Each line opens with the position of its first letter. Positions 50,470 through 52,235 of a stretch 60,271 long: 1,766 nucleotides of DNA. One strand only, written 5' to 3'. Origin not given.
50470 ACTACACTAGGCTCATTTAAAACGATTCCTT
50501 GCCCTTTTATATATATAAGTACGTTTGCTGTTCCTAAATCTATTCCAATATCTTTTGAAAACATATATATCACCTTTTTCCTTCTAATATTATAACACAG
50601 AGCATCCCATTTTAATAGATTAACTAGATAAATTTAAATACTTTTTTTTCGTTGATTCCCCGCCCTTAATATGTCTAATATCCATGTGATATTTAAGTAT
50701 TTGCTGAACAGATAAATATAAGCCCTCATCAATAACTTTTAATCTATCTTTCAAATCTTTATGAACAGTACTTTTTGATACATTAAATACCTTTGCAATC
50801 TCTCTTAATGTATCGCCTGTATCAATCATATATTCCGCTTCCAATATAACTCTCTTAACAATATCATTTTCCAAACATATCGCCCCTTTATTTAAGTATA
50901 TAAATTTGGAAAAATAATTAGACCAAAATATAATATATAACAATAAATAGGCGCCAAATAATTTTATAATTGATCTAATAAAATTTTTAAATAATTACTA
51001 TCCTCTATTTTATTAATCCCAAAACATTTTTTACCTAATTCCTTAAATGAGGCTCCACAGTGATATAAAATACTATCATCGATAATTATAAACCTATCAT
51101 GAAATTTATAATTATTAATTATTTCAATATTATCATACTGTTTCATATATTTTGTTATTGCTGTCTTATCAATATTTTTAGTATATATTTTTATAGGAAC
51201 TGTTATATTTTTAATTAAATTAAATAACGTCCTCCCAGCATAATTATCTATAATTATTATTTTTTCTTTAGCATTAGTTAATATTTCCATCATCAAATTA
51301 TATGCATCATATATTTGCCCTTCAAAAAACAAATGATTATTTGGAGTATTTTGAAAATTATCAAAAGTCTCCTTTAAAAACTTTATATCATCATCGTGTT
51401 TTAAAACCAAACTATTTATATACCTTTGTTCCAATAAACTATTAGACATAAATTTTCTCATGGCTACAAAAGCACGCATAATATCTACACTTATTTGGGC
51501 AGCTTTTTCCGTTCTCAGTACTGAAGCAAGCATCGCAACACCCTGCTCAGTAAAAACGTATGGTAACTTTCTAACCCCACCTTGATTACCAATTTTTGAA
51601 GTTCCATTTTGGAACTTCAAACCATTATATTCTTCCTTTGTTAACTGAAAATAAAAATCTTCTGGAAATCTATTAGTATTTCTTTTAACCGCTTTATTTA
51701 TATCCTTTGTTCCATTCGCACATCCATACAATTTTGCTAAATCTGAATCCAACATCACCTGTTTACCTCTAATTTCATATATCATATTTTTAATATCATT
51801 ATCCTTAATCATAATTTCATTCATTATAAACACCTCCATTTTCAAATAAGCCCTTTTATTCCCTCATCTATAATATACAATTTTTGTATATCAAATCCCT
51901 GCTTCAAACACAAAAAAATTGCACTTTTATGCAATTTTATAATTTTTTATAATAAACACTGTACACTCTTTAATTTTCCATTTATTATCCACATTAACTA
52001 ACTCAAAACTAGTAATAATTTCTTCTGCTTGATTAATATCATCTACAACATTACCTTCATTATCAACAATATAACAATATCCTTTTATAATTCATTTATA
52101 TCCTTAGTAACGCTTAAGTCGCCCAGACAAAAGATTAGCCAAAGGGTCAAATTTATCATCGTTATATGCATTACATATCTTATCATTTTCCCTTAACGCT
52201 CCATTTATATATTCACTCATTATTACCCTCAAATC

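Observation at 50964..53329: DisA-type diadenylate-cyclase domain with a novel C-terminal half, plus an ORF6N/PLD-like protein, inserted inside the conserved spoIID-spoIIQ-spoIIID-mbl cluster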

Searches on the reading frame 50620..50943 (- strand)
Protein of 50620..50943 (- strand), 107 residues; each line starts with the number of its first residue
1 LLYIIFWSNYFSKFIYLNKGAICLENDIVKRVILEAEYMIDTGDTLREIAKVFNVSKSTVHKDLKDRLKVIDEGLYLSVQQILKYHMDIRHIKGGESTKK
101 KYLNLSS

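Call 3: search_protein_families(library=pfam, proteins=[window:50620-50943:-], max_evalue=0.01)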
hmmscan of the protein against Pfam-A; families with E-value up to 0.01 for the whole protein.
window:50620-50943:- (107 aa): 9 families
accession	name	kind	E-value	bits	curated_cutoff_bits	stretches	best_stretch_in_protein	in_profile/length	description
PF12116.14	SpoIIID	-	2.7e-26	92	27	1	28-104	4-80/82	Stage III sporulation protein D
PF13936.12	HTH_38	-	0.00025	21.2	27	1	39-65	16-42/44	Helix-turn-helix domain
PF02796.21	HTH_7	-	0.00029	21.4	23.8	1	35-62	13-40/45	Helix-turn-helix domain of resolvase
PF13384.12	HTH_23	-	0.00031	20.9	24.6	1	39-62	13-36/50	Homeodomain-like domain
PF23473.1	LysM3_LYK4_5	-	0.00071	20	29.3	1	38-60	5-27/48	LYK4/5 LysM3 domain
PF08279.18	HTH_11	-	0.00094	19.5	25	1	45-66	17-38/55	HTH domain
PF04545.22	Sigma70_r4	-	0.0024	17.8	24.1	1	33-62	12-39/50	Sigma-70, region 4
PF13518.12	HTH_28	-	0.004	17.6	25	1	38-67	8-35/52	Helix-turn-helix domain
PF00356.27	LacI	-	0.0071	16.6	27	0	45-72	1-28/46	Bacterial regulatory proteins, lacI family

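Call 4: search_protein_families(library=ncbifam, proteins=[window:50620-50943:-], max_evalue=0.01)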
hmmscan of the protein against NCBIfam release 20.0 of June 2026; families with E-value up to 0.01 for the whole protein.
window:50620-50943:- (107 aa): 3 families
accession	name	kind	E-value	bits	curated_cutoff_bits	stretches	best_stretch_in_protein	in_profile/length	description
TIGR02844.1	spore_III_D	equivalog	1.9e-24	85.8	111.5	1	28-103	4-79/80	sporulation transcriptional regulator SpoIIID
TIGR02937.1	sigma70-ECF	superfamily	0.0016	18.1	42.9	1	30-69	122-159/165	sigma-70 family RNA polymerase sigma factor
NF045758.2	YlxM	equivalog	0.0032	17.6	80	1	44-68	33-57/72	YlxM family DNA-binding protein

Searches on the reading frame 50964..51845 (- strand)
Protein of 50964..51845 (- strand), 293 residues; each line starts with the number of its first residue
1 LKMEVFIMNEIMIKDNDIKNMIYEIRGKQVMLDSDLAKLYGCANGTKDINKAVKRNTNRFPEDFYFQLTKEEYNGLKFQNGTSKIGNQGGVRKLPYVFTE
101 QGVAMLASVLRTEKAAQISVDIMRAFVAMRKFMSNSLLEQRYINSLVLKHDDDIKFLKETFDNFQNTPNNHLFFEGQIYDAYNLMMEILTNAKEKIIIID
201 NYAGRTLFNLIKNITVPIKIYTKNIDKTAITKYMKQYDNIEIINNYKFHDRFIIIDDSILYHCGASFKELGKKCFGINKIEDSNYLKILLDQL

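Call 3: search_protein_families(library=pfam, proteins=[window:50964-51845:-], max_evalue=0.01)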
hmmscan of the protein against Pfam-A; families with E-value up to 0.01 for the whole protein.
window:50964-51845:- (293 aa): 2 families
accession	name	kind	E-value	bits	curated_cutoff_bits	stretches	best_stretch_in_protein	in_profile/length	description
PF10543.14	ORF6N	-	1.3e-32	112.4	27.8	1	21-109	2-86/86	ORF6N domain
PF09669.15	Phage_pRha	-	4.6e-05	24.4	29.9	1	69-131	31-91/91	Phage regulatory protein Rha (Phage_pRha)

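Call 4: search_protein_families(library=ncbifam, proteins=[window:50964-51845:-], max_evalue=0.01)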
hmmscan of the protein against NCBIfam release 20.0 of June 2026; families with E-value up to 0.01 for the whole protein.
window:50964-51845:- (293 aa): 2 families
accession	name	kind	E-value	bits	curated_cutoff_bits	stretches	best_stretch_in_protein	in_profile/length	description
NF040700.1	VPA1262_N_dom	domain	0.00026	19.8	80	1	245-273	419-452/478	VPA1262 family N-terminal domain-containing protein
TIGR02681.1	phage_pRha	subfamily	0.00091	19.3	45.95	1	69-133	42-104/108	phage regulatory protein, Rha family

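Call 5: search_protein_families(library=padloc, proteins=[window:50964-51845:-], max_evalue=1)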
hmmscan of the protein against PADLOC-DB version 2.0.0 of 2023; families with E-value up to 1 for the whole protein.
window:50964-51845:- (293 aa): 4 families
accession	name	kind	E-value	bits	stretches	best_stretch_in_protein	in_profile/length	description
PDLC04869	PDC-S05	-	1.7e-95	317.7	1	10-292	9-299/306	-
PDLC04856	PDC-S05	-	1.4e-48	163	1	8-162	1-156/177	-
PDLC04849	PDC-S05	-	2e-33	113.6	1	8-134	1-122/183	-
PDLC04879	PDC-S05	-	5.6e-33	112.6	1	149-284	135-277/285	-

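Call 6: search_protein_families(library=phrogs, proteins=[window:50964-51845:-], max_evalue=0.1)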
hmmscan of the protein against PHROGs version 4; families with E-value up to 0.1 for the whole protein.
window:50964-51845:- (293 aa): 10 families
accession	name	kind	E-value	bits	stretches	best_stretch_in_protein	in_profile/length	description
phrog_4792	-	transcription regulation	1.2e-26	95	1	19-136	14-129/268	anti-repressor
phrog_1760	-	transcription regulation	1.8e-09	38.6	1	23-119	13-108/232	anti-repressor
phrog_1726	-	transcription regulation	1.3e-08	35.9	1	16-119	4-108/264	anti-repressor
phrog_2379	-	transcription regulation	2.4e-07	31.7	1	31-119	21-108/187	anti-repressor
phrog_63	-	transcription regulation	0.00042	20.7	1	1-131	96-220/431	anti-repressor Ant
phrog_463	-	transcription regulation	0.00066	20.3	1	8-106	2-80/250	anti-repressor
phrog_373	-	transcription regulation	0.0017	18.7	1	5-226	69-295/373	anti-repressor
phrog_2657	-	transcription regulation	0.0029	18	1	18-138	11-120/243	transcriptional regulator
phrog_518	-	transcription regulation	0.0092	16.5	1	76-141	56-121/268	Rha-like transcriptional regulator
phrog_24032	-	unknown function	0.075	14.3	0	178-249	26-97/107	-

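Call 25: search_solved_structures(query=window:50967-51824:-, max_evalue=10, show_alignments=2)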
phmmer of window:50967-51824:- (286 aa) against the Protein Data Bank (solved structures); distinct sequences matched with E-value up to 10: 0.

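Call 28: find_homologous_proteins(query=window:50967-51824:-, max_evalue=0.00001)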
Query window:50967-51824:- (286 aa): 8000 proteins with E <= 0.00001 among 8000 candidates; the best 120 are listed.
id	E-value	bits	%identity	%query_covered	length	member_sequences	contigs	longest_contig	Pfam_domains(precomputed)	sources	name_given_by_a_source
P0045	3.4e-184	629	100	100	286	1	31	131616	PF10543.15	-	-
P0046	1.3e-183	627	100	100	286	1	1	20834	PF10543.15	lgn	-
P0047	9.7e-182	621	100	99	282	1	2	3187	PF10543.15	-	-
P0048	2.3e-167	574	93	99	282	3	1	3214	PF10543.15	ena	-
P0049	2.2e-150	518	84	100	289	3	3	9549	PF10543.15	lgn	-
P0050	1.1e-147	509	83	100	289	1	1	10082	PF10543.15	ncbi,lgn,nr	ncbi:MAG: ORF6N domain-containing protein [Bacilli bacterium]|nr:ORF6N domain-containing protein [Ba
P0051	2.2e-132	459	59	97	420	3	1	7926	PF10543.15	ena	-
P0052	7.2e-129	447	55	99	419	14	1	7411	PF10543.15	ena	-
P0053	7.9e-128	444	64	96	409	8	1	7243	PF10543.15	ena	-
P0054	1.2e-127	443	62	97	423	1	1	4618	PF10543.15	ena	-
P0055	1.6e-126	440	63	97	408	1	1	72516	PF10543.15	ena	-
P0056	6.7e-126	438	62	97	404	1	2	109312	PF10543.15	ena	-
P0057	5.9e-125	435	54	99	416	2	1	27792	PF10543.15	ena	-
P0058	4.4e-124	432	58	97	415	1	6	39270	PF10543.15,PF09669.16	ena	-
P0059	1.0e-123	431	57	97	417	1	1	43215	PF10543.15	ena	-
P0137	1.7e-113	397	65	100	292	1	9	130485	PF10543.15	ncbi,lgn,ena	-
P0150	3.6e-112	393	65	100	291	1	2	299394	PF10543.15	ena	-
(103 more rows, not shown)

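Call 40: predict_structure(alignment_id=A2)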
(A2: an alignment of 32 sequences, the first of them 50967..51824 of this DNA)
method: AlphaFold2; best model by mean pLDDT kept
length: 286 residues; sequences in the alignment: 32
mean_pLDDT: 67.3   pTM: 0.42
mean pLDDT of the five models: 67.3, 64.4, 62.9, 60.3, 55.2
residues with pLDDT >= 90: 34; 70-90: 129; 50-70: 37; < 50: 86
segments of 3 or more residues with pLDDT < 50: 1-21, 72-84, 122-172
pLDDT, mean of each block of 10 residues (from residue 1): 30 40 66 81 83 75 65 42 56 77 83 67 44 36 43 40 31 65 90 85 86 87 86 87 88 84 66 87 91
secondary structure, 60 per line:
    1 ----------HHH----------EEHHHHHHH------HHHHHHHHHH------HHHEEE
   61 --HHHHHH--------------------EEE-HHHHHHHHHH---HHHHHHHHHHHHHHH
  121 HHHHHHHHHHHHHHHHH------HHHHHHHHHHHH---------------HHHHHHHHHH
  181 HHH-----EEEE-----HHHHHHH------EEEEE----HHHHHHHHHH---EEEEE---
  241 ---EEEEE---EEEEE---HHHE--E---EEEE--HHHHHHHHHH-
elements in order: H26-32 H39-48 E58-60 H63-68 E89-91 H93-102 H106-137 H144-155 H171-183 E189-192 H198-204 E211-215 H220-229 E233-237 E244-248 E252-256 E270-273 H276-285

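Call 43: fold_search(model_id=the predicted structure, library=pdb)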
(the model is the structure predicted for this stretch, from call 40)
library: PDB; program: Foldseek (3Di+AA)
matches with E <= 10: 1042; with E <= 0.001: 58
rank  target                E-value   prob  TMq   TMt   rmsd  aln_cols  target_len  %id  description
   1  5bqt_A                1.7e-07  1.00  0.29  0.31  23.5       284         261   15  Structure of TrmBL2, an archaeal chromatin protein, shows a novel mode of DNA binding. (released 2015-09-02)
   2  5bpd_C                3.4e-07  1.00  0.28  0.30  15.7       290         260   14  Structure of TrmBL2, an archaeal chromatin protein, shows a novel mode of DNA binding. (released 2015-09-02)
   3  5box_A                4.6e-07  1.00  0.30  0.32  26.8       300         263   14  Structure of TrmBL2, an archaeal chromatin protein, shows a novel mode of DNA binding. (released 2015-09-02)
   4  5bqt_B                5.6e-07  1.00  0.28  0.31  23.2       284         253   13  Structure of TrmBL2, an archaeal chromatin protein, shows a novel mode of DNA binding. (released 2015-09-02)
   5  5bpi_D                9.3e-07  1.00  0.28  0.31  15.7       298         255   14  Structure of TrmBL2, an archaeal chromatin protein, shows a novel mode of DNA binding. (released 2015-09-02)
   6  5bpd_D                9.3e-07  1.00  0.28  0.30  15.5       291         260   14  Structure of TrmBL2, an archaeal chromatin protein, shows a novel mode of DNA binding. (released 2015-09-02)
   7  6ehi_B                1.4e-06  1.00  0.33  0.55   5.5       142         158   19  NucT from Helicobacter pylori (released 2018-01-17)
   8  5bpi_C                1.5e-06  1.00  0.28  0.31  15.9       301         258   13  Structure of TrmBL2, an archaeal chromatin protein, shows a novel mode of DNA binding. (released 2015-09-02)
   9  6ehi_D                2.7e-06  1.00  0.33  0.54   5.7       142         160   18  NucT from Helicobacter pylori (released 2018-01-17)
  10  6ehi_A                3.3e-06  1.00  0.32  0.54   5.3       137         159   17  NucT from Helicobacter pylori (released 2018-01-17)
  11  4ggj                  9.8e-06  1.00  0.32  0.52   3.7       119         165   13  Crystal structure of Zucchini from mouse (mZuc / PLD6 / MitoPLD) (released 2012-10-10)
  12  4ggk                  1.4e-05  1.00  0.32  0.52   3.4       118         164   13  Crystal structure of Zucchini from mouse (mZuc / PLD6 / MitoPLD) bound to tungstate (released 2012-10-10)
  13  6ohp_C                2.0e-05  1.00  0.28  0.14   3.6       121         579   12  Structure of compound 1 (halopemide) bound human Phospholipase D2 catalytic domain (released 2020-02-19)
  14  6oho_A                2.5e-05  1.00  0.26  0.14   5.0       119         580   13  Structure of human Phospholipase D2 catalytic domain (released 2020-02-19)
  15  6ohs_A                3.3e-05  1.00  0.26  0.13   5.0       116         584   13  Structure of compound 3 (ML299) bound human Phospholipase D2 catalytic domain (released 2020-02-19)
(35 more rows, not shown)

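Call 67: find_encoding_contigs(protein=P0137, flank=6000, max_places=4)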
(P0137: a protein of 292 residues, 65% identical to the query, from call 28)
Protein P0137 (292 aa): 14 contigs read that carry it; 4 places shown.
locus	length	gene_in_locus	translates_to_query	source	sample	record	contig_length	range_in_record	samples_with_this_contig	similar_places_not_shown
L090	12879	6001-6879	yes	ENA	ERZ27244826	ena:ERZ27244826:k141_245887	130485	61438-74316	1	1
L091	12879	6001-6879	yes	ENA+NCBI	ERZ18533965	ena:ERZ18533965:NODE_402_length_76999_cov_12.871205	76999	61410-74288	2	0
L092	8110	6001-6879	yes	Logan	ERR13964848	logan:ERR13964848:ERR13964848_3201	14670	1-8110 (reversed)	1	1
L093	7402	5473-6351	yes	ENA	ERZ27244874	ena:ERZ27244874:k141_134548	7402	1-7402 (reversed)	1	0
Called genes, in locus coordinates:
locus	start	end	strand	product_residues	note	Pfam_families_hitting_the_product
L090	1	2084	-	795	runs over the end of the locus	PF01055:Glyco_hydro_31_2nd, PF21365:Glyco_hydro_31_3rd, PF17137:DUF5110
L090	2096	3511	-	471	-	PF00224:PK, PF02887:PK_C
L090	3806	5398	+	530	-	PF13302:Acetyltransf_3, PF00583:Acetyltransf_1, PF04055:Radical_SAM, PF13353:Fer4_12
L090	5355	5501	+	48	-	-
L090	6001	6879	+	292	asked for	PF10543:ORF6N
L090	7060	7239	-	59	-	-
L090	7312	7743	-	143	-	-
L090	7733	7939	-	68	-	PF04014:MazE_antitoxin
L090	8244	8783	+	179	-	-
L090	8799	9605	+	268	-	PF04383:KilA-N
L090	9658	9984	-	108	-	-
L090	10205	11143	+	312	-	PF02463:SMC_N (weak), PF13476:AAA_23 (weak), PF00005:ABC_tran, PF13304:AAA_21 (weak), PF13732:DrrA1-3_C (weak)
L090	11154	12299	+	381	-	PF12698:ABC2_membrane_3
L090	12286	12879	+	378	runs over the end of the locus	PF12698:ABC2_membrane_3, PF01061:ABC2_membrane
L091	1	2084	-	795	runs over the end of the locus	PF01055:Glyco_hydro_31_2nd, PF21365:Glyco_hydro_31_3rd, PF17137:DUF5110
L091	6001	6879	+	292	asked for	PF10543:ORF6N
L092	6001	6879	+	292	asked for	PF10543:ORF6N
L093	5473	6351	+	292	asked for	PF10543:ORF6N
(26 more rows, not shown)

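Call 68: find_encoding_contigs(protein=P0150, flank=6000, max_places=3)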
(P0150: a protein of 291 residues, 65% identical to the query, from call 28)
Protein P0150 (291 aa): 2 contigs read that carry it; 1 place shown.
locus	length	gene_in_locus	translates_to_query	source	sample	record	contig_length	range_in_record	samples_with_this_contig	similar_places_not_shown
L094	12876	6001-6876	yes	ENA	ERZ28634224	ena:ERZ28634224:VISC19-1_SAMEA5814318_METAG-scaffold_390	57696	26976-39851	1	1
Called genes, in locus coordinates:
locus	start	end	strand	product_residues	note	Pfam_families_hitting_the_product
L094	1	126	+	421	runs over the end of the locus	PF01522:Polysacc_deac_1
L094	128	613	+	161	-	PF08660:Alg14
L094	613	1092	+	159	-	PF04101:Glyco_tran_28_C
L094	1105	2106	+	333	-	PF01073:3Beta_HSD, PF01370:Epimerase, PF02719:Polysacc_synt_2, PF04321:RmlD_sub_bind, PF05368:NmrA, PF07993:NAD_binding_4, PF13460:NAD_binding_10, PF16363:GDP_Man_Dehyd, +2 more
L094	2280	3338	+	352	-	PF00953:Glycos_transf_4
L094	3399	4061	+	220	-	PF24894:Hexapep_GlmU (faint), PF14602:Hexapep_2 (faint), PF00132:Hexapep (weak), PF25084:LbH_EIF2B, PF25087:GMPPB_C, PF00132:Hexapep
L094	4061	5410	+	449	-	PF02878:PGM_PMM_I, PF02879:PGM_PMM_II, PF02880:PGM_PMM_III, PF00408:PGM_PMM_IV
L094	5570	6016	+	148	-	PF10543:ORF6N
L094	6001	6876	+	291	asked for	PF10543:ORF6N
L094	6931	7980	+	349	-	PF11187:Mbeg1-like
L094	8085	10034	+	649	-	PF00270:DEAD (faint), PF04851:ResIII, PF17757:UvrB_inter, PF27431:UvrB_3rd, PF00271:Helicase_C, PF12344:UvrB, PF02151:UVR (weak)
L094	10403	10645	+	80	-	PF06135:IreB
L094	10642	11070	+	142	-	PF03652:RuvX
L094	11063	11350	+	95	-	PF06949:DUF1292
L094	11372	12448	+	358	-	PF02618:YceG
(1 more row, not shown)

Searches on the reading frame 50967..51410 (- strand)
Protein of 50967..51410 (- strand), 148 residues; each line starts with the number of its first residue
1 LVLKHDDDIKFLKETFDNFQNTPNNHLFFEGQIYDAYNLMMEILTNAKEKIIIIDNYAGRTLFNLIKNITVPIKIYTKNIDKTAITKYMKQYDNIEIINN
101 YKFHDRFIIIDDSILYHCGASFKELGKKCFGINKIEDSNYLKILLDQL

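Call 39: search_protein_families(library=pfam, proteins=[window:50967-51410:-], max_evalue=10)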
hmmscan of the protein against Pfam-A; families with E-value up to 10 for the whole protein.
window:50967-51410:- (148 aa): 0 families

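Call 70: search_protein_families(library=ncbifam, proteins=[window:50967-51410:-], max_evalue=10)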
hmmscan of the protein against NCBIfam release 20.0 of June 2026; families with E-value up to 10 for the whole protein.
window:50967-51410:- (148 aa): 1 family
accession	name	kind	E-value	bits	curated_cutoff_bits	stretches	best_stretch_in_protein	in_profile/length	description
NF040700.1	VPA1262_N_dom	domain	4.4e-05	22.4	80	1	100-128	419-452/478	VPA1262 family N-terminal domain-containing protein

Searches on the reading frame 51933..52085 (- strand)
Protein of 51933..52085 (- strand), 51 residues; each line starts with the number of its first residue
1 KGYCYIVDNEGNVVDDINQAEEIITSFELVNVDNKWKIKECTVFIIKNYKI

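Call 39: search_protein_families(library=pfam, proteins=[window:51933-52085:-], max_evalue=10)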
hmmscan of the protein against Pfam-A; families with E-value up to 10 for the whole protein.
window:51933-52085:- (51 aa): 1 family
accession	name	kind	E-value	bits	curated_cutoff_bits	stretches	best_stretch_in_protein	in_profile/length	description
PF06957.17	COPI_C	-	0.068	12.3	25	1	4-49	195-242/405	Coatomer (COPI) alpha subunit C-terminus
